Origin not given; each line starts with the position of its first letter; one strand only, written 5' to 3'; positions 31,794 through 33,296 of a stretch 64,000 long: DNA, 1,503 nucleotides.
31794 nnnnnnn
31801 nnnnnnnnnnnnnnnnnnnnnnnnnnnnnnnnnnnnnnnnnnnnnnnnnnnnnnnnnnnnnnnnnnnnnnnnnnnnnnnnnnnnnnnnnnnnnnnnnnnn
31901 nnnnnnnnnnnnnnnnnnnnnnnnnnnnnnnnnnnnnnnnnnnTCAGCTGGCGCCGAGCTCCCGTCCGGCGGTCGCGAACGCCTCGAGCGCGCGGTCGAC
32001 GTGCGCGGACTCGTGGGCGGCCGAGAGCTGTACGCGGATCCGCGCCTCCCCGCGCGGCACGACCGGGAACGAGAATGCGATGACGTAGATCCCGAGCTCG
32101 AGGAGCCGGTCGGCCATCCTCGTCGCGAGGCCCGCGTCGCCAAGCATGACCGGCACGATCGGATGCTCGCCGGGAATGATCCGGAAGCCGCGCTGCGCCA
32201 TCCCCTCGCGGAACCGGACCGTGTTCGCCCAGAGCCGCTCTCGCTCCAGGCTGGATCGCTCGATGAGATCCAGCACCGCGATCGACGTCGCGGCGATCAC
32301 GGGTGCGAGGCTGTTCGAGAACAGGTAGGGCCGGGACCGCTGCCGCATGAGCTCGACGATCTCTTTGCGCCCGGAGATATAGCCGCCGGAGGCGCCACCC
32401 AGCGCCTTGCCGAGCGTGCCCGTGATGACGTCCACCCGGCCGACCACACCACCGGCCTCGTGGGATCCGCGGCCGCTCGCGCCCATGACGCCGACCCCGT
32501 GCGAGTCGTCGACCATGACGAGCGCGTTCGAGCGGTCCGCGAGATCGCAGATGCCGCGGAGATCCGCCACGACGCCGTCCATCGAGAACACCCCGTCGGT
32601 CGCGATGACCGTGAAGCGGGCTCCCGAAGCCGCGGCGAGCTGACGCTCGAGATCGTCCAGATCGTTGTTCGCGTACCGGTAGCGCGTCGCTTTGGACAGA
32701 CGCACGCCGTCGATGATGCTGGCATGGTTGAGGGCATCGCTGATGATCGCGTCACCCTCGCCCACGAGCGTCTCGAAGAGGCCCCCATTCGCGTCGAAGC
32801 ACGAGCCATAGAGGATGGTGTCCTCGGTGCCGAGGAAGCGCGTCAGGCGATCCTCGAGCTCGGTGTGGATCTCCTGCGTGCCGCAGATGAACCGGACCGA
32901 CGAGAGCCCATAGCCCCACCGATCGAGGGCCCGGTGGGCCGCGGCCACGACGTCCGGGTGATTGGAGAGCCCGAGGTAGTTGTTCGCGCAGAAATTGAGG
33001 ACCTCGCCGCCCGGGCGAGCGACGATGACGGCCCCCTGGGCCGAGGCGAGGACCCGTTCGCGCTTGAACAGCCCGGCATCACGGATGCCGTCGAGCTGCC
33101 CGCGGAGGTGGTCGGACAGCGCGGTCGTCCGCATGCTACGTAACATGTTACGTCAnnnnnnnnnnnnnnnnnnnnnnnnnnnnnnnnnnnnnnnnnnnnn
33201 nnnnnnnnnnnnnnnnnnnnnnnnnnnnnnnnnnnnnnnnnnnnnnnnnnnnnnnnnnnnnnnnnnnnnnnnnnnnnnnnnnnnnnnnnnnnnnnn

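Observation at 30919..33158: The threonine-to-glycine module kbl-tdh is embedded in the hydrolase island, with the operator overlapping the kbl start codon(s)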

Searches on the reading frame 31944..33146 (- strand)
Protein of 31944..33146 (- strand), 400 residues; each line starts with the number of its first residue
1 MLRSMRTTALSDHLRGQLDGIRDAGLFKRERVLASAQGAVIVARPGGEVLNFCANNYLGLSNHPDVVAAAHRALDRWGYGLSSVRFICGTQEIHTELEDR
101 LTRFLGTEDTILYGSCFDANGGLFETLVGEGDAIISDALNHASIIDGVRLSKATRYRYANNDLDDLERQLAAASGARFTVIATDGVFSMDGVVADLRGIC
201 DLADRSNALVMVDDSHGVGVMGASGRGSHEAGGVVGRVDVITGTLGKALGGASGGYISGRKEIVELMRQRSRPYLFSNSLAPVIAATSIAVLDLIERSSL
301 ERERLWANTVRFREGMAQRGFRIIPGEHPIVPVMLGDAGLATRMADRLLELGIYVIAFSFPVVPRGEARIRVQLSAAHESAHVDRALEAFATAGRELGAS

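Call 10: search_protein_families(library=pfam, proteins=[window:31944-33146:-])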
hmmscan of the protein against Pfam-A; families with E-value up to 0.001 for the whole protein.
window:31944-33146:- (400 aa): 1 family
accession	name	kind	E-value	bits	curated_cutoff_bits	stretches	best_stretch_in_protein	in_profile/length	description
PF00155.27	Aminotran_1_2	-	1.3e-65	222.4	19.7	1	48-390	2-361/361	Aminotransferase class I and II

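Call 12: search_protein_families(library=ncbifam, proteins=[window:31944-33146:-])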
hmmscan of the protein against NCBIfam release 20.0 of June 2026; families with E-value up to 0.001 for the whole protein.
window:31944-33146:- (400 aa): 14 families
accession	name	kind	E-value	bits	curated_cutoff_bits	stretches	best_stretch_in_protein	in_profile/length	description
NF005394.0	PRK06939.1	equivalog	1e-188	627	460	1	8-398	3-395/397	glycine C-acetyltransferase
TIGR01822.1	2am3keto_CoA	equivalog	6.7e-187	621.2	493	1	11-399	2-392/393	glycine C-acetyltransferase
TIGR01825.1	gly_Cac_T_rel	subfamily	3.9e-119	397.7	535.4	1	14-398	1-383/385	BioF/Kbl family PLP-dependent acyltransferase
TIGR00858.1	bioF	equivalog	6.5e-111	370.6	426.45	1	29-390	3-364/365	8-amino-7-oxononanoate synthase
NF047600.1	SerpalmtaseCFB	equivalog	1.1e-94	317.3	640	1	19-397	16-392/395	serine palmitoyltransferase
NF047599.1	SerpalmtaseBetaP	equivalog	6.4e-88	295.1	500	1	45-397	41-393/394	serine palmitoyltransferase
TIGR01821.1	5aminolev_synth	equivalog_domain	1.4e-86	290.9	338.55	1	48-398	46-398/402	5-aminolevulinate synthase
NF047603.1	SerpalmtaseAlphaP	equivalog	4.2e-73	246.3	670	1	20-398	22-397/399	serine palmitoyltransferase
NF005526.0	PRK07179.1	equivalog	1.5e-58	198.3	428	1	37-392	42-394/407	alpha-hydroxyketone-type quorum-sensing autoinducer synthase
NF005697.0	PRK07505.1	subfamily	2.7e-43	148.1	342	1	34-391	35-396/405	hypothetical protein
NF004608.1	PRK05937.1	equivalog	3.8e-26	91.7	399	1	49-316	4-279/366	8-amino-7-oxononanoate synthase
NF000586.1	PRK00011.1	subfamily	6.4e-12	44.9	335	1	116-327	87-301/404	serine hydroxymethyltransferase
NF010094.0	PRK13580.1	equivalog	1.6e-08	33.6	735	1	195-367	238-411/496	glycine hydroxymethyltransferase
TIGR03576.1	pyridox_MJ0158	hypoth_equivalog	1.7e-05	24.2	304.45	1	140-291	107-247/346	TIGR03576 family pyridoxal phosphate-dependent enzyme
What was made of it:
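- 31944..33134 (-): kbl, glycine C-acetyltransferase (2-amino-3-ketobutyrate CoA ligase), 396 aa, start ATG 33134. NCBIfam equivalog NF005394, 627 bits against cut-off 460 (call 12).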

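Call 20: find_related_loci(query=window:31944-33134:-, collection=genome_contigs, flank=6000)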
Query window:31944-33134:- (396 aa) in genome_contigs; peptide patterns used: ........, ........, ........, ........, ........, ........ (x = any residue, [..] = any of these).
600 stretches matched a pattern (row limit reached: there are more); 598 encode a relative of the query (tblastn E <= 1e-3); the best 80 are kept; 80 distinct loci.
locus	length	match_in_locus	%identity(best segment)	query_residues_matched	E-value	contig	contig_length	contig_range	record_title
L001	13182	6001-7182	65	3-394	1e-174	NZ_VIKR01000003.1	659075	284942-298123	Aliikangiella marina strain GYP-15 Scaffold3_1, whole genome shotgun sequence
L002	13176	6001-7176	66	5-394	3e-174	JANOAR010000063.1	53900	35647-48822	MAG: Verrucomicrobiota bacterium isolate VAR_18_metabat_292_sub VAR_18_k141_3262765, whole genome shotgun sequence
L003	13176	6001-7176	68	5-393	4e-174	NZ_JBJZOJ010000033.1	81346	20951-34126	Streptomyces sp. MS06 AD16_Assembly_BR-BRC_contig_33, whole genome shotgun sequence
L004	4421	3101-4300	67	2-394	6e-179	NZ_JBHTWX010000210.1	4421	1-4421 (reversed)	Kitasatospora sp. NPDC056651 NPDC056651_T14_A3.ctg-0210, whole genome shotgun sequence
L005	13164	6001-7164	68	5-389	2e-173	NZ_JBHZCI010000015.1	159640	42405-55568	Streptomyces sp. NPDC059166 NPDC059166_T43_E9.ctg-0015, whole genome shotgun sequence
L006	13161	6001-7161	64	9-393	4e-172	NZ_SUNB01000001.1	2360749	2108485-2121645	Pleionea sediminis strain S1-5-21 NODE_1_length_2360749_cov_59.598, whole genome shotgun sequence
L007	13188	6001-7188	67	1-393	6e-172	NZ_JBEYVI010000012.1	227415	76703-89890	Streptomyces sp. NPDC047061 NPDC047061_48_B7.ctg-0012, whole genome shotgun sequence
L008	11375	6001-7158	65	8-393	1e-171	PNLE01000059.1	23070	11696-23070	MAG: Planctomyces sp. isolate DS3.3.33 DS3_1000472_23070, whole genome shotgun sequence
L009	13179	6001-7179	68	8-395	1e-171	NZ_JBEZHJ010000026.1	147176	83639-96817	Streptomyces sp. NPDC048665 NPDC048665_52_C11.ctg-0026, whole genome shotgun sequence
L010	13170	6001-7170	68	5-389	2e-171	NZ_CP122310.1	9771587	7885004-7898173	Streptomyces sp. SYP-A7185 chromosome, complete genome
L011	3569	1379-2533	68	9-393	3e-179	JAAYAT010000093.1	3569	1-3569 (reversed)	MAG: Verrucomicrobiaceae bacterium isolate AS06rmzACSIP_174 96194_AS06, whole genome shotgun sequence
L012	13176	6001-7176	67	5-393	4e-171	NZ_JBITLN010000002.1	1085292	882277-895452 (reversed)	Streptomyces sp. NPDC049687 NPDC049687_364_E10.ctg-0002, whole genome shotgun sequence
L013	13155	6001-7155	68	5-386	3e-171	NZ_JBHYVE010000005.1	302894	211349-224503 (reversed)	Streptomyces sp. NPDC059452 NPDC059452_T35_H7.ctg-0005, whole genome shotgun sequence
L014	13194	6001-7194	67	1-395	3e-171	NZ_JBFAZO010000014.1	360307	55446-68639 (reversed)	Streptomyces sp. NPDC051576 NPDC051576_56_D11.ctg-0014, whole genome shotgun sequence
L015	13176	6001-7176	68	5-394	8e-171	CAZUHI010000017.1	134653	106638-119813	MAG TPA_asm: uncultured Rickettsiales bacterium isolate binchicken_co46_645 genome assembly, contig: NODE_150_length_134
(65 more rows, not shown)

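Call 23: find_homologous_proteins(query=window:31944-33146:-, max_evalue=1e-100)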
Query window:31944-33146:- (400 aa): 8000 proteins with E <= 1e-100 among 8000 candidates; the best 120 are listed.
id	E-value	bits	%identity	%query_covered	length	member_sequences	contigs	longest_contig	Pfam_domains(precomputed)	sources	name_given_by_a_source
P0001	2.7e-254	861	100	99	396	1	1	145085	PF00155.28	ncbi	-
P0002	7.9e-239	810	94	99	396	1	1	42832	PF00155.28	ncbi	ncbi:MAG: glycine C-acetyltransferase [Candidatus Limnocylindria bacterium]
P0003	3.7e-198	676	78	98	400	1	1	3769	PF00155.28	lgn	-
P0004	1.2e-196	671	78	96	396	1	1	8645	PF00155.28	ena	-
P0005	1.3e-196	671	78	97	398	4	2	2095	PF00155.28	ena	-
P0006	3.1e-196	670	77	100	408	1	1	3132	PF00155.28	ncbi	-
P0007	6.0e-196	669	77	99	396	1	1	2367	PF00155.28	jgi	jgi:glycine C-acetyltransferase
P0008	8.2e-196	669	78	96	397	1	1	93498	PF00155.28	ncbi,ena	-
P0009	1.2e-195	668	78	97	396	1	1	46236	PF00155.28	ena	-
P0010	1.3e-195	668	78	97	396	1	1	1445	PF00155.28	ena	-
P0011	1.3e-195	668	77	99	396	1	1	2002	PF00155.28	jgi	jgi:glycine C-acetyltransferase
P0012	1.6e-195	668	77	97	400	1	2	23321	PF00155.28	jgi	jgi:glycine C-acetyltransferase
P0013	2.7e-195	667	78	97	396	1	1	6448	PF00155.28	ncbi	-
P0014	4.9e-195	666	77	97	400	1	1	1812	PF00155.28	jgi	-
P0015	5.6e-195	666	77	100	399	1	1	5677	PF00155.28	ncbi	-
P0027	7.2e-194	662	78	96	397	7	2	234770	PF00155.28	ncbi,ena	-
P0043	9.3e-193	658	77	97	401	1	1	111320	PF00155.28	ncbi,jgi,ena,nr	ncbi:MAG TPA: glycine C-acetyltransferase [Candidatus Limnocylindria bacterium]|nr:glycine C-acetylt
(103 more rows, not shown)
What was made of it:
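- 31944..33134 (-): Public products P0001 (100% identical) and P0002 (94%) are both 396 aa, which corresponds to this ATG (call 23).
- Tried and rejected: My initial guess of an actinobacterial host was rejected by the homologue search (call 23).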

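Call 24: find_encoding_contigs(protein=P0002, flank=10000, max_places=3)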
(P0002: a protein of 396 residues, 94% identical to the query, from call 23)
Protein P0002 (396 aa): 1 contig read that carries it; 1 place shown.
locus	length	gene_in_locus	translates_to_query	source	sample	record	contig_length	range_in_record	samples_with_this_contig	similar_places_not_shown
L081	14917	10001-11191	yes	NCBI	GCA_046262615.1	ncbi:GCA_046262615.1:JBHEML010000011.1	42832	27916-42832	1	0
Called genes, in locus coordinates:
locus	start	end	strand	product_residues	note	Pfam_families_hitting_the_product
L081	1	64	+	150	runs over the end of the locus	PF10604:Polyketide_cyc2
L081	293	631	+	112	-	PF02826:2-Hacid_dh_C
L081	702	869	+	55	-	-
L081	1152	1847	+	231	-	PF13556:HTH_30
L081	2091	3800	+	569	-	PF02776:TPP_enzyme_N, PF00205:TPP_enzyme_M, PF02775:TPP_enzyme_C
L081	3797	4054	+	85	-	PF13710:ACT_5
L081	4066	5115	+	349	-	PF00670:AdoHcyase_NAD (faint), PF02826:2-Hacid_dh_C (weak), PF03446:NAD_binding_2 (weak), PF03807:F420_oxidored (weak), PF07991:KARI_N, PF01450:KARI_C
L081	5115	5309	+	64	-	-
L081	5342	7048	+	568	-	PF00682:HMGL-like, PF22615:IPMS_D2, PF08502:LeuA_dimer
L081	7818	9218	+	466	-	PF00330:Aconitase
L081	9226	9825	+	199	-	PF00694:Aconitase_C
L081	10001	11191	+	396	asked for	PF00155:Aminotran_1_2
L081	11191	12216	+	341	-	PF08240:ADH_N, PF16912:Glu_dehyd_C, PF00107:ADH_zinc_N, PF13602:ADH_zinc_N_2 (weak)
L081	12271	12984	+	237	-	PF03737:RraA-like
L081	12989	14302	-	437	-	PF01979:Amidohydro_1, PF07969:Amidohydro_3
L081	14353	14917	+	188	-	PF01979:Amidohydro_1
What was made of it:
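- L081 carries two sites but no regulator within the 15 kb seen (call 24).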

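Call 25: find_encoding_contigs(protein=P0001, flank=3000, max_places=2)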
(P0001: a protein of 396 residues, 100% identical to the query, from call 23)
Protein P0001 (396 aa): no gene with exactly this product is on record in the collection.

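Call 28: find_encoding_contigs(protein=P0008, flank=8000, max_places=2)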
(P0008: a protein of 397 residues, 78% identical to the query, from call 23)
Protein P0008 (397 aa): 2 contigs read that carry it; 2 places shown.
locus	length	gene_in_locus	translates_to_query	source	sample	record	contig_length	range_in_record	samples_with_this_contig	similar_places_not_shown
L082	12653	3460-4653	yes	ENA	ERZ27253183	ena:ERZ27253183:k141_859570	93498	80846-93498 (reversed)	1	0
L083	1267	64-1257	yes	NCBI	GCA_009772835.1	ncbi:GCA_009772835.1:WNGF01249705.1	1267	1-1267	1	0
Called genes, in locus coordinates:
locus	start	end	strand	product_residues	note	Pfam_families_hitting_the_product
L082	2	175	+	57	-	?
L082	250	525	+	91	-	-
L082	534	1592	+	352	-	PF13439:Glyco_transf_4, PF00534:Glycos_transf_1, PF13692:Glyco_trans_1_4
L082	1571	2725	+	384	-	PF00150:Cellulase (weak)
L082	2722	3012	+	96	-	-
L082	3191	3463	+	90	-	PF00072:Response_reg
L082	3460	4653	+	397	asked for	PF00155:Aminotran_1_2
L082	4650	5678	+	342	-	PF08240:ADH_N, PF16912:Glu_dehyd_C, PF00107:ADH_zinc_N, PF13602:ADH_zinc_N_2 (weak)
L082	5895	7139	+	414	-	PF00082:Peptidase_S8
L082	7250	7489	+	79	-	PF22513:FitA-like_RHH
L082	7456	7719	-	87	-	-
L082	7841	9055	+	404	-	PF01979:Amidohydro_1, PF07969:Amidohydro_3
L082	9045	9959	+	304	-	PF00892:EamA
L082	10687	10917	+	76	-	-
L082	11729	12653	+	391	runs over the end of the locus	PF00557:Peptidase_M24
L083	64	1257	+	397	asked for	PF00155:Aminotran_1_2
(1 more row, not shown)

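Call 29: find_encoding_contigs(protein=P0027, flank=8000, max_places=2)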
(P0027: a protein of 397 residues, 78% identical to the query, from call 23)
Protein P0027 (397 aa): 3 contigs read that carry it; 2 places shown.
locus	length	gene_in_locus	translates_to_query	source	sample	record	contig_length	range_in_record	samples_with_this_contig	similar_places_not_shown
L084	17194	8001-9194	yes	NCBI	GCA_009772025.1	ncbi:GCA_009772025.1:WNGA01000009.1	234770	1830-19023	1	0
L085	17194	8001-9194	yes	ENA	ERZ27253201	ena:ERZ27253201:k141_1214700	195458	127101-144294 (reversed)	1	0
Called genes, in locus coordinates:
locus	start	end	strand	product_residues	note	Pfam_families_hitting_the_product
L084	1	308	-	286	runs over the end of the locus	PF12679:ABC2_membrane_2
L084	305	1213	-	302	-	PF00005:ABC_tran, PF13304:AAA_21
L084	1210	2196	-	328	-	-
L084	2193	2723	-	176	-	PF04542:Sigma70_r2, PF08281:Sigma70_r4_2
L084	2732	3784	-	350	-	PF01370:Epimerase (faint)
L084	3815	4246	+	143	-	-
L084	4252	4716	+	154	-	-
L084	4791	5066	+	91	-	-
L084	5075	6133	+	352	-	PF13439:Glyco_transf_4, PF00534:Glycos_transf_1, PF13692:Glyco_trans_1_4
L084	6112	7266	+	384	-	PF00150:Cellulase (weak)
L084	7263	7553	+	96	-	-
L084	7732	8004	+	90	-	PF00072:Response_reg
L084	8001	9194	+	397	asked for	PF00155:Aminotran_1_2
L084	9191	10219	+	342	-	PF08240:ADH_N, PF16912:Glu_dehyd_C, PF00107:ADH_zinc_N, PF13602:ADH_zinc_N_2 (weak)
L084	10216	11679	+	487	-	PF00082:Peptidase_S8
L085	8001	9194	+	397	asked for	PF00155:Aminotran_1_2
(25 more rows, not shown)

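Call 30: find_encoding_contigs(protein=P0043, flank=8000, max_places=2)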
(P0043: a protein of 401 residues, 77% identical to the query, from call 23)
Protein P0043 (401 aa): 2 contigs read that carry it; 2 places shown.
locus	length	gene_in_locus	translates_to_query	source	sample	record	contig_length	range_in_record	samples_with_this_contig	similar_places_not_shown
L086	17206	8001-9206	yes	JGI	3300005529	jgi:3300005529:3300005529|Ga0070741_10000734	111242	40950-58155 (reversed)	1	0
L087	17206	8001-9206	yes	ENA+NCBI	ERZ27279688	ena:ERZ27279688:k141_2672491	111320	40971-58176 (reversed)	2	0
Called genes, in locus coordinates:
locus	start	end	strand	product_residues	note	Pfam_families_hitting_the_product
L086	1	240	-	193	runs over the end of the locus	-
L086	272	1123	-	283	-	PF12679:ABC2_membrane_2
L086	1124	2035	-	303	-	PF00005:ABC_tran, PF13304:AAA_21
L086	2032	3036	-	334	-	-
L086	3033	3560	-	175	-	PF04542:Sigma70_r2, PF08281:Sigma70_r4_2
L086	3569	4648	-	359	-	PF01370:Epimerase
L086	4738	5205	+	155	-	-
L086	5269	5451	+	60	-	-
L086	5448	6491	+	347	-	PF13439:Glyco_transf_4, PF00534:Glycos_transf_1, PF13692:Glyco_trans_1_4, PF13524:Glyco_trans_1_2 (weak)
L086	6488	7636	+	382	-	-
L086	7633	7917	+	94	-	-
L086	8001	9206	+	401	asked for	PF00155:Aminotran_1_2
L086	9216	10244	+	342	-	PF08240:ADH_N, PF16912:Glu_dehyd_C, PF00107:ADH_zinc_N, PF13602:ADH_zinc_N_2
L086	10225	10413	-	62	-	-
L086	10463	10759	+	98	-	-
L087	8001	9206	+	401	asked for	PF00155:Aminotran_1_2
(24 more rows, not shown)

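Call 62: search_solved_structures(query=window:31944-33134:-, max_evalue=1e-80)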
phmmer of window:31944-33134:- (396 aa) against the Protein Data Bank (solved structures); distinct sequences matched with E-value up to 1e-80: 7.
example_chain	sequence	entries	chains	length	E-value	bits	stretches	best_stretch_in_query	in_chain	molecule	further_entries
3tqx_A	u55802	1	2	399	4e-161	539.5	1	9-395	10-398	2-amino-3-ketobutyrate coenzyme A ligase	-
1fc4_A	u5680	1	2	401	5.7e-161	538.9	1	9-395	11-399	2-AMINO-3-KETOBUTYRATE CONENZYME A LIGASE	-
7v58_A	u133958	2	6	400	2.5e-156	523.7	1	4-393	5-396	2-amino-3-ketobutyrate coenzyme A ligase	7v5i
7bxp_A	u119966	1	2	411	6.4e-156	522.3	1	8-394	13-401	2-amino-3-ketobutyrate coenzyme A ligase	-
7bxq_A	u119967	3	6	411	5.9e-155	519.2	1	8-394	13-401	2-amino-3-ketobutyrate coenzyme A ligase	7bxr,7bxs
7poa_A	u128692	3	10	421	4.2e-92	312.3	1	7-394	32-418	8-amino-7-oxononanoate synthase/2-amino-3-ketobutyrate coenzyme A ligase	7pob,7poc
8s1y_A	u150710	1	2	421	1.6e-91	310.4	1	7-394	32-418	8-amino-7-oxononanoate synthase/2-amino-3-ketobutyrate coenzyme A ligase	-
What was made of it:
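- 31944..33134 (-): Collinear with 1FC4 (call 62).
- On Glycine C-acetyltransferase (Kbl): 1FC4 residues 11-399 align with query residues 9-395 (call 62).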
